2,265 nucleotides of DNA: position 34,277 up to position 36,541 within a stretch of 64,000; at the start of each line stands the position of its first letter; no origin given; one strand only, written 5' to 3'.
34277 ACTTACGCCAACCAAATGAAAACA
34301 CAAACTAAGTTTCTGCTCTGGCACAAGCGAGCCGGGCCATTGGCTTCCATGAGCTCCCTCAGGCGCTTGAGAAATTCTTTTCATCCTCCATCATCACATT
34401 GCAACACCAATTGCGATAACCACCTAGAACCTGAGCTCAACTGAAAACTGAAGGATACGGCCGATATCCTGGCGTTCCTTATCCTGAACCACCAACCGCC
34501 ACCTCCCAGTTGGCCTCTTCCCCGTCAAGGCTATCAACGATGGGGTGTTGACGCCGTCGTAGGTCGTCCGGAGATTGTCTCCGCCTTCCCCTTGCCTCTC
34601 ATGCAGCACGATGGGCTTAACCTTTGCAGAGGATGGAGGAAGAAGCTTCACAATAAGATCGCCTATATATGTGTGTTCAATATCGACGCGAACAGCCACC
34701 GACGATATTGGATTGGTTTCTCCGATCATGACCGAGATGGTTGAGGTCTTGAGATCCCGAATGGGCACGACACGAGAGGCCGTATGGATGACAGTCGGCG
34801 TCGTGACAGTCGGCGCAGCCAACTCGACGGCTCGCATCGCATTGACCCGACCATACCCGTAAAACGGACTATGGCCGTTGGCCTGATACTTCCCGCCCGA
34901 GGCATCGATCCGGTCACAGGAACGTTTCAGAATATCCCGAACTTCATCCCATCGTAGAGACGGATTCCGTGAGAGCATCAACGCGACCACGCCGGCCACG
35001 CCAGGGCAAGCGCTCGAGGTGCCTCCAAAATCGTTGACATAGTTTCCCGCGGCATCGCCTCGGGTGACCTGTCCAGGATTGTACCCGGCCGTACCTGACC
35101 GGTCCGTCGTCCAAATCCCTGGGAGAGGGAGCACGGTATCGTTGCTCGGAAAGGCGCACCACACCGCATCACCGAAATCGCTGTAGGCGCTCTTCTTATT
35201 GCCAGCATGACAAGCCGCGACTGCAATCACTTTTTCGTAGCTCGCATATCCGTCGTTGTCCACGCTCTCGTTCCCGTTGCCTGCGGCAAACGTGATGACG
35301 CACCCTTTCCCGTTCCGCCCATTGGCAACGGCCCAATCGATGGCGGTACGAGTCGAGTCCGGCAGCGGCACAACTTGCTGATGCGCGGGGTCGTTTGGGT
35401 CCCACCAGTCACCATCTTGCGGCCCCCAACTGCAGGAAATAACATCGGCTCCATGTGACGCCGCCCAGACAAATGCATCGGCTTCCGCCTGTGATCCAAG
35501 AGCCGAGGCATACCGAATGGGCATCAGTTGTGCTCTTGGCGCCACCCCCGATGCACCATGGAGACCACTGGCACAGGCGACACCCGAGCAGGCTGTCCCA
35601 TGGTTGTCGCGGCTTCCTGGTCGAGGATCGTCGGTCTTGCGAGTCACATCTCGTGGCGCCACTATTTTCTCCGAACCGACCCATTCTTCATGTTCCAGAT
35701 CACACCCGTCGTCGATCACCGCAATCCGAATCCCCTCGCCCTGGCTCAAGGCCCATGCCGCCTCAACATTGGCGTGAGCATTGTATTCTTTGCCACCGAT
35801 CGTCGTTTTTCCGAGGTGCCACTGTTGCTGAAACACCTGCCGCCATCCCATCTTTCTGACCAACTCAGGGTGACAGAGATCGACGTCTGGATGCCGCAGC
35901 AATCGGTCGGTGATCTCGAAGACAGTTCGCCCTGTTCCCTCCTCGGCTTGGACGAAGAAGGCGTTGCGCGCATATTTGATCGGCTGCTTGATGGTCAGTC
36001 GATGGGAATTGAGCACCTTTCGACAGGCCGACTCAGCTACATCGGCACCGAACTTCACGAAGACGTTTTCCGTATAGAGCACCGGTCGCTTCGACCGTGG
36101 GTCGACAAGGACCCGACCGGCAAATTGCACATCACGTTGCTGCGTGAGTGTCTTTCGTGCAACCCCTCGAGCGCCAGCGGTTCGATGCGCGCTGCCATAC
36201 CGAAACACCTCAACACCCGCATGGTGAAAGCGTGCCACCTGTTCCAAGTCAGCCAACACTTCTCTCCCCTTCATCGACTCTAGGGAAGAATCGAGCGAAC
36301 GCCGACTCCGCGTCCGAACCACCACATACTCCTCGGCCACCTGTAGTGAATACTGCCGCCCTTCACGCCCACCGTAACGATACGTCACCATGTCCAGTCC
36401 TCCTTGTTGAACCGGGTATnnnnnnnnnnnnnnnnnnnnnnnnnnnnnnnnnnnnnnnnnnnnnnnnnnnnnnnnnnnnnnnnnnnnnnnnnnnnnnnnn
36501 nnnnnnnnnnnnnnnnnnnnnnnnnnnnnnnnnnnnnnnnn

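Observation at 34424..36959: Cytoplasmic subtilisin-P-domain protease head-to-head with a free-standing copy of its own pro-domain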

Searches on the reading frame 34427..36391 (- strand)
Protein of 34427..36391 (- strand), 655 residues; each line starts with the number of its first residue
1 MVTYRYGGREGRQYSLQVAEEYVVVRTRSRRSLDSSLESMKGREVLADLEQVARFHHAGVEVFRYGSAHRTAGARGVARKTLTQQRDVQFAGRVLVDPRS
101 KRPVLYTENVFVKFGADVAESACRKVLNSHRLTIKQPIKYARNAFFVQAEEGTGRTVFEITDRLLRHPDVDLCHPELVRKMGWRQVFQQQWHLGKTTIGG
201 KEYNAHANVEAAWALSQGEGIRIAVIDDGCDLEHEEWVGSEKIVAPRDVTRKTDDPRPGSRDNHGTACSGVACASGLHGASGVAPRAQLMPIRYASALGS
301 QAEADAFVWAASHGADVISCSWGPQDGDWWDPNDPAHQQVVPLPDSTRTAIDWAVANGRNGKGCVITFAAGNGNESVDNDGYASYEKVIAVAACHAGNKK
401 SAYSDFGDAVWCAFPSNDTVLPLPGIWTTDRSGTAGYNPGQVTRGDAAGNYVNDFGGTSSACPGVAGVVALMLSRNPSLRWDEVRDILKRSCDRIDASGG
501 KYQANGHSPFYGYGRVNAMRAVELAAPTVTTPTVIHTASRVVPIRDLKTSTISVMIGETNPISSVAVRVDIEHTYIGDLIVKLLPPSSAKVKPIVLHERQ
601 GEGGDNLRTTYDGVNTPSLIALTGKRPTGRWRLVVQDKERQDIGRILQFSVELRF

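Call 4: search_protein_families(library=pfam, proteins=[window:34427-36391:-], max_evalue=1)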
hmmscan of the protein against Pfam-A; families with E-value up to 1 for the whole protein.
window:34427-36391:- (655 aa): 3 families
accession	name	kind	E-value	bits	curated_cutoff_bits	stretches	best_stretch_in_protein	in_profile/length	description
PF00082.27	Peptidase_S8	-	1.3e-40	139.9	21.8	1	218-514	1-288/288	Subtilase family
PF01483.27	P_proprotein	-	3.6e-13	49.9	21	1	563-652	2-85/86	Proprotein convertase P-domain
PF25181.1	Phage_Bbp19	-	0.055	13.8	25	1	39-76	7-43/61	Bbp19-like phage protein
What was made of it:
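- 34424..36391 (-): PrcA-type kexin/furin-like subtilase, 655 aa plus stop codon; no signal peptide seen. Pfam S8 and P_proprotein (call 4).
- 34436..34705 (-): Proprotein-convertase P-domain (aa 563-652). Pfam PF01483, 3.6e-13 (call 4).
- On Subtilase subfamily S8B (kexin/furin-like proprotein convertases): Pfam S8 at 1.3e-40 (call 4). PF01483 at aa 563-652, 3.6e-13 (call 4).
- Checked: Pfam finds Peptidase_S8 at residues 218-514 (1.3e-40) and P_proprotein at 563-652 (3.6e-13) (call 4).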

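Call 5: search_protein_families(library=ncbifam, proteins=[window:34427-36391:-], max_evalue=1)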
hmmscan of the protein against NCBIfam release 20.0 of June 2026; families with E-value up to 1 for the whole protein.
window:34427-36391:- (655 aa): 3 families
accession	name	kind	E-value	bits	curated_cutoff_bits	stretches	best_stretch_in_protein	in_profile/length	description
TIGR03921.1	T7SS_mycosin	equivalog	5.7e-34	117.8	278.75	1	208-545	2-308/353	type VII secretion-associated serine protease mycosin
NF033595.1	denti_PrtP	equivalog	5.1e-12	45.2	300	1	382-524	383-504/606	dentilisin complex serine proteinase subunit PrtP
NF049966.1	QH_SP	equivalog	1.8e-06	27.5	165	2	222-324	1-97/219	subtilisin-like serine protease QhpE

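Call 6: search_protein_families(library=padloc, proteins=[window:34427-36391:-], max_evalue=1)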
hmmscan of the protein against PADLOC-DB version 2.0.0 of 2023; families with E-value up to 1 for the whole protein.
window:34427-36391:- (655 aa): 1 family
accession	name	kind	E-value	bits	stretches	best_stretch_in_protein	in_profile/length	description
PDLC03014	subtilase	-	1.5e-14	52.3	1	208-499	169-380/391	-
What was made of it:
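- Tried and rejected: Pfam, NCBIfam and PADLOC searches of the small protein found nothing (calls 4-6).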

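Call 22: find_homologous_proteins(query=window:34427-36391:-, max_evalue=1e-30)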
Query window:34427-36391:- (655 aa): 3335 proteins with E <= 1e-30 among 8000 candidates; the best 120 are listed.
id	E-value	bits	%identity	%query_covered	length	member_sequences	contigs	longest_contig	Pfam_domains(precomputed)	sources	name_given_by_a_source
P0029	0.0e+0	1437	94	100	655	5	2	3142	PF01483.28,PF00082.28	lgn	-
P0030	0.0e+0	1360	89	100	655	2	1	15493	PF01483.28,PF00082.28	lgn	-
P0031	0.0e+0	1239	81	100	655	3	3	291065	PF01483.28,PF00082.28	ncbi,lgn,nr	ncbi:MAG: S8 family serine peptidase [Nitrospirota bacterium]|nr:S8 family serine peptidase [Nitrosp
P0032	0.0e+0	1236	81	100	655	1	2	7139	PF01483.28,PF00082.28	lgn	-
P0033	0.0e+0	1231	81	100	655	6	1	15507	PF01483.28,PF00082.28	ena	-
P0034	0.0e+0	1230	80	100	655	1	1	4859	PF01483.28,PF00082.28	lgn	-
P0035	0.0e+0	1220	80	100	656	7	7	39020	PF01483.28,PF00082.28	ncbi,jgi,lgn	-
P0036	0.0e+0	1219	80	100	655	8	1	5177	PF01483.28,PF00082.28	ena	-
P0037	0.0e+0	1214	80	100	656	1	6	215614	PF01483.28,PF00082.28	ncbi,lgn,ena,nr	ncbi:MAG TPA: S8 family serine peptidase [Nitrospira sp.]|nr:S8 family serine peptidase [Nitrospira 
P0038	0.0e+0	1116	72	100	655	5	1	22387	PF01483.28,PF00082.28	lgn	-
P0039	0.0e+0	1109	71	100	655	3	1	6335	PF01483.28,PF00082.28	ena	-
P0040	0.0e+0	1109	71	100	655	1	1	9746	PF01483.28,PF00082.28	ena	-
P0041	0.0e+0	1107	71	100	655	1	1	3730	PF01483.28,PF00082.28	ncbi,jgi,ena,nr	ncbi:MAG: S8 family serine peptidase [Nitrospirota bacterium]|nr:S8 family serine peptidase [Nitrosp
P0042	0.0e+0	1098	70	100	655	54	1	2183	PF01483.28,PF00082.28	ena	-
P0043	0.0e+0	1095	70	100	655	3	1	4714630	PF01483.28,PF00082.28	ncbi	ncbi:S8 family serine peptidase [Nitrospira sp. Ecomares 2.1]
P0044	0.0e+0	1095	71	100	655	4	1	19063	PF01483.28,PF00082.28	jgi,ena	jgi:subtilisin family serine protease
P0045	0.0e+0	1081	69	100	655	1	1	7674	PF01483.28,PF00082.28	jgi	jgi:subtilisin family serine protease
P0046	0.0e+0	1080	71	98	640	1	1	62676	PF01483.28,PF00082.28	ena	-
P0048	0.0e+0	1071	71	98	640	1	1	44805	PF01483.28,PF00082.28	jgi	-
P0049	0.0e+0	1067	70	100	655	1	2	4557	PF01483.28,PF00082.28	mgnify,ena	mgnify:CR=1 FL=1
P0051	0.0e+0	1052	68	100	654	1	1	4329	PF01483.28,PF00082.28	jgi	jgi:subtilisin family serine protease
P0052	0.0e+0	1051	67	100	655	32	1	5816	PF01483.28,PF00082.28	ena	-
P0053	0.0e+0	1046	67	100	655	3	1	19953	PF01483.28,PF00082.28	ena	-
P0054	0.0e+0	1034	68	100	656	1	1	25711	PF01483.28,PF00082.28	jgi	jgi:subtilisin family serine protease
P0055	0.0e+0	1031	68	100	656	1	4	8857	PF01483.28,PF00082.28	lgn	-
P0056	0.0e+0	1012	68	100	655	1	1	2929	PF01483.28,PF00082.28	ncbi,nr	ncbi:MAG TPA: S8 family serine peptidase [Nitrospiria bacterium]|nr:S8 family serine peptidase [Nitr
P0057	6.9e-289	978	65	100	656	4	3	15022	PF01483.28,PF00082.28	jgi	jgi:subtilisin family serine protease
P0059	4.8e-283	959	64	100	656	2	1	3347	PF01483.28,PF00082.28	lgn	-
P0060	4.2e-281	953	63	100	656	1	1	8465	PF01483.28,PF00082.28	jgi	jgi:subtilisin family serine protease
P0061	4.0e-280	949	63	100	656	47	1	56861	PF01483.28,PF00082.28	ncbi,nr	ncbi:MAG: S8 family serine peptidase [candidate division NC10 bacterium]|nr:S8 family serine peptida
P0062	5.6e-280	949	63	100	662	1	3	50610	PF01483.28,PF00082.28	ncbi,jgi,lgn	jgi:subtilisin family serine protease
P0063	9.1e-280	948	62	100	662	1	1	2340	PF01483.28,PF00082.28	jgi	jgi:subtilisin family serine protease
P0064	2.9e-279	946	63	100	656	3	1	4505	PF01483.28,PF00082.28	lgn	-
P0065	1.6e-278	944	64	100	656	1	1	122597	PF01483.28,PF00082.28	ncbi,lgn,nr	ncbi:MAG: peptidase S8 [Nitrospirae bacterium]|nr:MAG: peptidase S8 [Nitrospirota bacterium]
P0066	2.7e-278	943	62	100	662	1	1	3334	PF01483.28,PF00082.28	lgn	-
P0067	6.1e-278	942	61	100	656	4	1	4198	PF01483.28,PF00082.28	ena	-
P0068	1.8e-277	941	63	100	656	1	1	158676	PF01483.28,PF00082.28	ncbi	ncbi:MAG: S8 family serine peptidase [Candidatus Methylomirabilales bacterium]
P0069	2.2e-277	940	62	100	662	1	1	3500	PF01483.28,PF00082.28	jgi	jgi:subtilisin family serine protease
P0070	2.9e-277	940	62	100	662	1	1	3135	PF01483.28,PF00082.28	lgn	-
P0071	5.1e-277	939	62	100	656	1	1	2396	PF01483.28,PF00082.28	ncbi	-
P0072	6.0e-277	939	61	100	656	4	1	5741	PF01483.28,PF00082.28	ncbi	-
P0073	1.1e-276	938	62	100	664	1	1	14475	PF01483.28,PF00082.28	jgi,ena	jgi:subtilisin family serine protease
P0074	1.3e-276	938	63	100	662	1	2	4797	PF01483.28,PF00082.28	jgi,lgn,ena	-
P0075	1.3e-276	938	62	100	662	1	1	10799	PF01483.28,PF00082.28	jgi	jgi:subtilisin family serine protease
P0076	1.4e-276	938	61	100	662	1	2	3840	PF01483.28,PF00082.28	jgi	jgi:subtilisin family serine protease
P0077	1.5e-276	938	62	100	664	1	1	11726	PF01483.28,PF00082.28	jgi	jgi:subtilisin family serine protease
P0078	1.6e-276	937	62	100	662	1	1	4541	PF01483.28,PF00082.28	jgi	jgi:subtilisin family serine protease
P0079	2.0e-276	937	62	100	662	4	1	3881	PF01483.28,PF00082.28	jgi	-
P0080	1.5e-275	934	62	100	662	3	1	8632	PF01483.28,PF00082.28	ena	-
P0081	3.0e-275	933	62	100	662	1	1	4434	PF01483.28,PF00082.28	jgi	jgi:subtilisin family serine protease/subtilisin-like proprotein convertase family protein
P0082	8.4e-275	932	63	100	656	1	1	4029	PF01483.28,PF00082.28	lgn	-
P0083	1.1e-274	931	62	100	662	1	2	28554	PF01483.28,PF00082.28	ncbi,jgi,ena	-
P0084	1.7e-274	931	61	100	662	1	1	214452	PF01483.28,PF00082.28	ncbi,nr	ncbi:MAG: S8 family serine peptidase [Pyrinomonadaceae bacterium]|nr:S8 family serine peptidase [Pyr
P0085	3.0e-274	930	61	100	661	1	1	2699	PF01483.28,PF00082.28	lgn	-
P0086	3.6e-274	930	62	100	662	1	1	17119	PF01483.28,PF00082.28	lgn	-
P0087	1.2e-273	928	62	100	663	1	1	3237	PF01483.28,PF00082.28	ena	-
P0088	1.3e-273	928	61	100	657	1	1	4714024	PF01483.28,PF00082.28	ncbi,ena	-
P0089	2.9e-273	927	60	100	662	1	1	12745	PF01483.28,PF00082.28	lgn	-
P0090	3.5e-273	926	62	100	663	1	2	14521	PF01483.28,PF00082.28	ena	-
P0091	3.9e-273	926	60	100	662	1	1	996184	PF01483.28,PF00082.28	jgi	jgi:subtilisin family serine protease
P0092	4.0e-273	926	62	100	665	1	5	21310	PF01483.28,PF00082.28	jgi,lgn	jgi:subtilisin family serine protease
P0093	6.6e-273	926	61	100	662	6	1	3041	PF01483.28,PF00082.28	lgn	-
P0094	6.8e-273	925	60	100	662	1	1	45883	PF01483.28,PF00082.28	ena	-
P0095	7.1e-273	925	61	100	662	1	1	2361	PF01483.28,PF00082.28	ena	-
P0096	9.1e-273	925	61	100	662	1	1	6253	PF01483.28,PF00082.28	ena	-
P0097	1.2e-272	925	60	100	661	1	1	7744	PF01483.28,PF00082.28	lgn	-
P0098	1.4e-272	924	61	100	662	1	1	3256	PF01483.28,PF00082.28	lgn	-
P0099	1.5e-272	924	60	100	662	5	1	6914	PF01483.28,PF00082.28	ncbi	-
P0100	1.6e-272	924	62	100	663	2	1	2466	PF01483.28,PF00082.28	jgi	jgi:subtilisin family serine protease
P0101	1.6e-272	924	60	100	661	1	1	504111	PF01483.28,PF00082.28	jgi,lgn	jgi:subtilisin family serine protease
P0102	1.7e-272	924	61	100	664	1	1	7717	PF01483.28,PF00082.28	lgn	-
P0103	1.7e-272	924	62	100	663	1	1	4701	PF01483.28,PF00082.28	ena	-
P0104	2.6e-272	924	61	100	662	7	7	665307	PF01483.28,PF00082.28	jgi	jgi:subtilisin family serine protease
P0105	2.6e-272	924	62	100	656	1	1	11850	PF01483.28,PF00082.28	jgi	jgi:subtilisin-like proprotein convertase family protein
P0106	2.9e-272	923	61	100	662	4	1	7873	PF01483.28,PF00082.28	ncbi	-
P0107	3.2e-272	923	61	100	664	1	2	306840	PF01483.28,PF00082.28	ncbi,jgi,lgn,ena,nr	ncbi:MAG TPA: S8 family serine peptidase [Trichormus sp. M33_DOE_039]|nr:S8 family serine peptidase 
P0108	3.9e-272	923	60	100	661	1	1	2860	PF01483.28,PF00082.28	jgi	jgi:subtilisin family serine protease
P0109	4.0e-272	923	62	100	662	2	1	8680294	PF01483.28,PF00082.28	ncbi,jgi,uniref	ncbi:Peptidase S8 [Nostoc sp. DSM 114161]|jgi:subtilisin family serine protease|uniref:S8 family ser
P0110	7.5e-272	922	60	100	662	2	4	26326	PF01483.28,PF00082.28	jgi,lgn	jgi:subtilisin family serine protease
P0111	8.5e-272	922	60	100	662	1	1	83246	PF01483.28,PF00082.28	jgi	-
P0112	8.8e-272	922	60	100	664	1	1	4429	PF01483.28,PF00082.28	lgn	-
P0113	9.8e-272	922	60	100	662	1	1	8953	PF01483.28,PF00082.28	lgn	-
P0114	1.1e-271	921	60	100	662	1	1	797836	PF01483.28,PF00082.28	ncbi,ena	-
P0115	1.4e-271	921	60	100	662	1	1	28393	PF01483.28,PF00082.28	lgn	-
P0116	2.0e-271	921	61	100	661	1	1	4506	PF01483.28,PF00082.28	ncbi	-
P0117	2.0e-271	921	60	100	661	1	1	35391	PF01483.28,PF00082.28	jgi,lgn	jgi:subtilisin family serine protease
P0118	2.1e-271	921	60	100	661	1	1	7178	PF01483.28,PF00082.28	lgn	-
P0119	2.6e-271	920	61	100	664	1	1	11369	PF01483.28,PF00082.28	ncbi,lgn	ncbi:MAG: S8 family serine peptidase [Trichormus sp.]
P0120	3.4e-271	920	62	100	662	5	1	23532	PF01483.28,PF00082.28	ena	-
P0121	4.1e-271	920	60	100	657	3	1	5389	PF01483.28,PF00082.28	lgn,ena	-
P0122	7.9e-271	919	60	100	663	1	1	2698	PF01483.28,PF00082.28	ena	-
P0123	8.8e-271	918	60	100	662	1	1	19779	PF01483.28,PF00082.28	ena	-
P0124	1.0e-270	918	62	100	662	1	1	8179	PF01483.28,PF00082.28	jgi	-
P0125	1.1e-270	918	61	98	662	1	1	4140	PF01483.28,PF00082.28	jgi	jgi:subtilisin-like proprotein convertase family protein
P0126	1.3e-270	918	62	100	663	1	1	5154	PF01483.28,PF00082.28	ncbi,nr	ncbi:MAG TPA: S8 family serine peptidase [Pyrinomonadaceae bacterium]|nr:S8 family serine peptidase 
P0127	1.3e-270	918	60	100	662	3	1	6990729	PF01483.28,PF00082.28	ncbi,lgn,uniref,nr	ncbi:peptidase S8 [Nostoc sp. CENA543]|uniref:S8 family serine peptidase n=1 Tax=Nostoc sp. CENA543 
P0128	1.5e-270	918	61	100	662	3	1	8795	PF01483.28,PF00082.28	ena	-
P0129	1.5e-270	918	60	100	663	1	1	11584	PF01483.28,PF00082.28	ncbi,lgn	-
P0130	1.9e-270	917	61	100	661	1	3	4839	PF01483.28,PF00082.28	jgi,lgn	jgi:subtilisin family serine protease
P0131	2.1e-270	917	60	100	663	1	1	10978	PF01483.28,PF00082.28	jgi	jgi:subtilisin family serine protease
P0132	3.1e-270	917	61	100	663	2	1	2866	PF01483.28,PF00082.28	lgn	-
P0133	5.2e-270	916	61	100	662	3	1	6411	PF01483.28,PF00082.28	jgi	jgi:subtilisin family serine protease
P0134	5.2e-270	916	61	100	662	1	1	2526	PF01483.28,PF00082.28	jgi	-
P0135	5.2e-270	916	61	100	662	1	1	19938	PF01483.28,PF00082.28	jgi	jgi:subtilisin family serine protease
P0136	6.5e-270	916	61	100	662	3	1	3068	PF01483.28,PF00082.28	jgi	jgi:subtilisin family serine protease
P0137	8.5e-270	915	62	100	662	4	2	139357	PF01483.28,PF00082.28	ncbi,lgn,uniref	ncbi:MAG: S8 family serine peptidase [Nostoc sp.]|uniref:S8 family serine peptidase n=1 Tax=Nostoc s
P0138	8.6e-270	915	63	100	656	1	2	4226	PF01483.28,PF00082.28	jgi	jgi:subtilisin-like proprotein convertase family protein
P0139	9.7e-270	915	61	100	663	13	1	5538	PF01483.28,PF00082.28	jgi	jgi:subtilisin family serine protease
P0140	1.0e-269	915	61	100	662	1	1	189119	PF01483.28,PF00082.28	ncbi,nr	ncbi:S8 family serine peptidase [Desmonostoc muscorum CCALA 125]|nr:S8 family serine peptidase [Desm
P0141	1.3e-269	915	61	100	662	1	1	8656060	PF01483.28,PF00082.28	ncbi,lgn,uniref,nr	ncbi:S8 family serine peptidase [Calothrix sp. NIES-2098]|uniref:S8 family serine peptidase n=1 Tax=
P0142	1.5e-269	914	61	100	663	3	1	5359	PF01483.28,PF00082.28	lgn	-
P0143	1.8e-269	914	60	100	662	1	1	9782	PF01483.28,PF00082.28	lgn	-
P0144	1.9e-269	914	59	100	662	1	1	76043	PF01483.28,PF00082.28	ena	-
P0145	2.0e-269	914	61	100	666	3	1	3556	PF01483.28,PF00082.28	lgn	-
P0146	2.4e-269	914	62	100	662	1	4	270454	PF01483.28,PF00082.28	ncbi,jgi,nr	ncbi:MAG: S8 family serine peptidase [Nostoc sp. GBBB01]|jgi:subtilisin family serine protease|nr:S8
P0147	2.4e-269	914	60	100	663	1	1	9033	PF01483.28,PF00082.28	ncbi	-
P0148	2.6e-269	914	61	100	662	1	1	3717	PF01483.28,PF00082.28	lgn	-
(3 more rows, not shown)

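Call 23: find_encoding_contigs(protein=P0127, flank=10000, max_places=2)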
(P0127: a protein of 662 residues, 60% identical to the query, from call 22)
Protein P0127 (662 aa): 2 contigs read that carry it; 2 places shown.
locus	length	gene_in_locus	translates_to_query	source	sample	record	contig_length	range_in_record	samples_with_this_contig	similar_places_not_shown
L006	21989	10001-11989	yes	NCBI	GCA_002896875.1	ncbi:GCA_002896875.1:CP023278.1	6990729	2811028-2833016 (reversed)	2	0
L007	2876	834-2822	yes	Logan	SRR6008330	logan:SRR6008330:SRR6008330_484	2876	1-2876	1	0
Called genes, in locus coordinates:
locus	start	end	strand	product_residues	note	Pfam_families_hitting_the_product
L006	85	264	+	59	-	-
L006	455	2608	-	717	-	PF00270:DEAD, PF04851:ResIII (faint), PF00271:Helicase_C, PF16124:RecQ_Zn_bind, PF09382:RQC, PF00570:HRDC, PF14493:HTH_40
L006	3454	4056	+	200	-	PF01471:PG_binding_1, PF09374:PG_binding_3 (faint)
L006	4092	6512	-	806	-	PF24861:SUS_N, PF24862:SUS_EPBD, PF00862:GT-B_Sucrose_synth, PF00534:Glycos_transf_1, PF13692:Glyco_trans_1_4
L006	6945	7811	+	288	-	PF09622:DUF2391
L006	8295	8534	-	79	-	-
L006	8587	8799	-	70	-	PF26394:Psb34 (weak)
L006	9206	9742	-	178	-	-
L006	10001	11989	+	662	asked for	PF00082:Peptidase_S8, PF01483:P_proprotein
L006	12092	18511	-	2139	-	PF03372:Exo_endo_phos, PF13449:Phytase-like, PF02333:Phytase, PF13449:Phytase-like, PF03009:GDPD, PF13449:Phytase-like, PF03160:Calx-beta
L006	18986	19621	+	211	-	PF05685:Uma2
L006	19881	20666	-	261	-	PF14218:COP23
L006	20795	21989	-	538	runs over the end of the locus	PF13428:TPR_14 (faint), PF01435:Peptidase_M48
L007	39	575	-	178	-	-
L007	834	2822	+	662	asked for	PF00082:Peptidase_S8, PF01483:P_proprotein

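Call 24: find_encoding_contigs(protein=P0084, flank=10000, max_places=2)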
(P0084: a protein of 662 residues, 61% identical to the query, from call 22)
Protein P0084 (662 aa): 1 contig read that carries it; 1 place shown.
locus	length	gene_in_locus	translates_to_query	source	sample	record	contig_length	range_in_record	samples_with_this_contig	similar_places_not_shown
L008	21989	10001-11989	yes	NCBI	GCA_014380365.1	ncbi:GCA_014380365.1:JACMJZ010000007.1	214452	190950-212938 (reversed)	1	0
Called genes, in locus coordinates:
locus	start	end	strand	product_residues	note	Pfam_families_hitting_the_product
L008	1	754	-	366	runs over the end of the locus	PF00990:GGDEF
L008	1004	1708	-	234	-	-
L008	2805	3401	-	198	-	PF22741:PTP-NADK, PF03162:Y_phosphatase2, PF13350:Y_phosphatase3, PF00782:DSPc, PF14566:PTPlike_phytase (weak), PF22784:PTP-SAK, PF22785:Tc-R-P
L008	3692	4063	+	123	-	PF01740:STAS, PF13466:STAS_2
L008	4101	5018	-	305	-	-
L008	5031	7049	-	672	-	PF13757:VIT_2, PF08487:VIT, PF00092:VWA, PF13519:VWA_2, PF13768:VWA_3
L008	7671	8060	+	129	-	-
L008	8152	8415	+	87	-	-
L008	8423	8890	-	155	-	PF00903:Glyoxalase, PF22656:At5g48480-like_N (weak)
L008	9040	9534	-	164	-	-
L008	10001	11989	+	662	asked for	PF00082:Peptidase_S8, PF01483:P_proprotein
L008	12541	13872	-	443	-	PF01979:Amidohydro_1, PF07969:Amidohydro_3 (weak), PF12890:DHOase, PF07969:Amidohydro_3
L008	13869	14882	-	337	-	PF02729:OTCace_N, PF00185:OTCace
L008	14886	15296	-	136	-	PF05635:23S_rRNA_IVP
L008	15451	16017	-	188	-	PF00156:Pribosyltran, PF14681:UPRTase (weak)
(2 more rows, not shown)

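Call 25: find_encoding_contigs(protein=P0061, flank=10000, max_places=2)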
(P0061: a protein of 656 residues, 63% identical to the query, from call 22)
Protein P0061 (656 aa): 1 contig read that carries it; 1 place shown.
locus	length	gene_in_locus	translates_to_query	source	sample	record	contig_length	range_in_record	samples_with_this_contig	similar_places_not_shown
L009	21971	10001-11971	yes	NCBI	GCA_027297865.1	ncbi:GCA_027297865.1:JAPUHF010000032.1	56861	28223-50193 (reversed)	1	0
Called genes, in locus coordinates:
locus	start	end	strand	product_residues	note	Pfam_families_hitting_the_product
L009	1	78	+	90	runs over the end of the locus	-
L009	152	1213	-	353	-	PF04015:DUF362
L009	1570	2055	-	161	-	-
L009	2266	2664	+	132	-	PF00293:NUDIX, PF14815:NUDIX_4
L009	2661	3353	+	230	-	PF00730:HhH-GPD, PF00633:HHH (faint)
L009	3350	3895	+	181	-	PF01923:Cob_adeno_trans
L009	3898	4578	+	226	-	PF00702:Hydrolase, PF12710:HAD, PF13419:HAD_2, PF13242:Hydrolase_like (weak)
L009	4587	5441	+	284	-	PF13369:Transglut_core2, PF13371:TPR_9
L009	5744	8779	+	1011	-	PF03328:HpcH_HpaI, PF22484:DUF6986 (faint), PF03328:HpcH_HpaI, PF01575:MaoC_dehydratas, PF13452:FAS1_DH_region (weak)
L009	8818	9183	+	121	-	-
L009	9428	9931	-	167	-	-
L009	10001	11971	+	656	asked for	PF00082:Peptidase_S8, PF01483:P_proprotein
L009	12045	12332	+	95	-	PF00850:Hist_deacetyl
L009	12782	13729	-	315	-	PF16331:TolA_bind_tri (faint), PF13174:TPR_6 (faint), PF13525:YfiO, PF13428:TPR_14 (faint), PF13432:TPR_16 (faint)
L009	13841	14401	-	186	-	PF00691:OmpA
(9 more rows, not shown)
